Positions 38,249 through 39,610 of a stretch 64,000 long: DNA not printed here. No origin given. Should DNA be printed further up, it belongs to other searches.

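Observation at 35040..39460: Low-GC island: stand-alone UvrD-type helicase with reiterated Tudor-like tail plus a divergent orphan protein whose 3' end is replaced by the prophage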

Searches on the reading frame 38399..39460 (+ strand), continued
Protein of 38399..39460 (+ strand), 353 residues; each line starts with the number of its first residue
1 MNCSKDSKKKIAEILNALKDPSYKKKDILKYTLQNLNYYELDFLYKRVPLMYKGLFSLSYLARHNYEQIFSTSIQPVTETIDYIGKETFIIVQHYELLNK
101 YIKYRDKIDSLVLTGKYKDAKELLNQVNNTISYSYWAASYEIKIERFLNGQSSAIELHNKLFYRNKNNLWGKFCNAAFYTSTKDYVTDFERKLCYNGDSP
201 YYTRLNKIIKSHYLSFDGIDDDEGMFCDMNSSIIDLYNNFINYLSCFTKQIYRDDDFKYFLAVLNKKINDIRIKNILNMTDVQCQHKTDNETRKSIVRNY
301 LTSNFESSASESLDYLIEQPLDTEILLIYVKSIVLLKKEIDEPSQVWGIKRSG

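Call 90: fold_search(model_id=the predicted structure, library=pdb)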
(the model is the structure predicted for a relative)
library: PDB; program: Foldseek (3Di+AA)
matches with E <= 10: 713; with E <= 0.001: 45
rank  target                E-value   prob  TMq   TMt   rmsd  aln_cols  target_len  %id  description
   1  6lin_B                1.3e-04  1.00  0.12  0.33  23.5       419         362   12  Crystal structure of human PDK2 complexed with GM10030 (released 2020-09-30)
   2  2q8f                  1.4e-04  1.00  0.11  0.30  23.6       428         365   11  Structure of pyruvate dehydrogenase kinase isoform 1 (released 2007-07-24)
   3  9m3o                  1.5e-04  1.00  0.12  0.31  26.2       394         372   13  Crystal structure of human pyruvate dehydrogenase kinase isoform 1 in complex with ATP competitive inhibitor 8 (released 2025-04-02)
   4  9m3p                  2.4e-04  1.00  0.11  0.29  23.9       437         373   12  Crystal structure of human pyruvate dehydrogenase kinase isoform 1 in complex with ATP competitive inhibitor 3 (released 2025-04-02)
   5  3crl_B                2.6e-04  1.00  0.12  0.32  23.9       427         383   12  Crystal structure of the PDHK2-L2 complex. (released 2008-04-29)
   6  9jfj_A                3.0e-04  1.00  0.11  0.44  19.8       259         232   12  Crystal structure of the cytoplasmic domain of ZraS in ADP-bound form (released 2025-03-26)
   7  9jfj_B                3.1e-04  1.00  0.11  0.44  20.0       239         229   11  Crystal structure of the cytoplasmic domain of ZraS in ADP-bound form (released 2025-03-26)
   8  2q8g                  3.7e-04  1.00  0.12  0.31  23.5       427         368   12  Structure of pyruvate dehydrogenase kinase isoform 1 in complex with glucose-lowering drug AZD7545 (released 2007-07-24)
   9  2zdx_A                3.7e-04  1.00  0.11  0.29  24.8       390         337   13  Inhibitor-bound structures of human pyruvate dehydrogenase kinase 4 (released 2008-12-09)
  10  2e0a_A                3.8e-04  1.00  0.12  0.33  26.1       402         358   11  Crystal structure of human pyruvate dehydrogenase kinase 4 in complex with AMPPNP (released 2007-10-09)
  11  3crl_A                4.1e-04  1.00  0.12  0.32  24.2       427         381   12  Crystal structure of the PDHK2-L2 complex. (released 2008-04-29)
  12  1y8n_A                4.3e-04  1.00  0.12  0.32  23.0       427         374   12  Crystal structure of the PDK3-L2 complex (released 2005-05-24)
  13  6lin_A                4.3e-04  1.00  0.12  0.31  26.7       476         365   11  Crystal structure of human PDK2 complexed with GM10030 (released 2020-09-30)
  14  2e0a_B                4.3e-04  1.00  0.12  0.30  25.0       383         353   12  Crystal structure of human pyruvate dehydrogenase kinase 4 in complex with AMPPNP (released 2007-10-09)
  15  4mp7                  4.6e-04  1.00  0.12  0.33  22.6       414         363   11  Crystal structure of pyruvate dehydrogenase kinase isoform 2 in complex with inhibitor PA7 (released 2014-01-01)
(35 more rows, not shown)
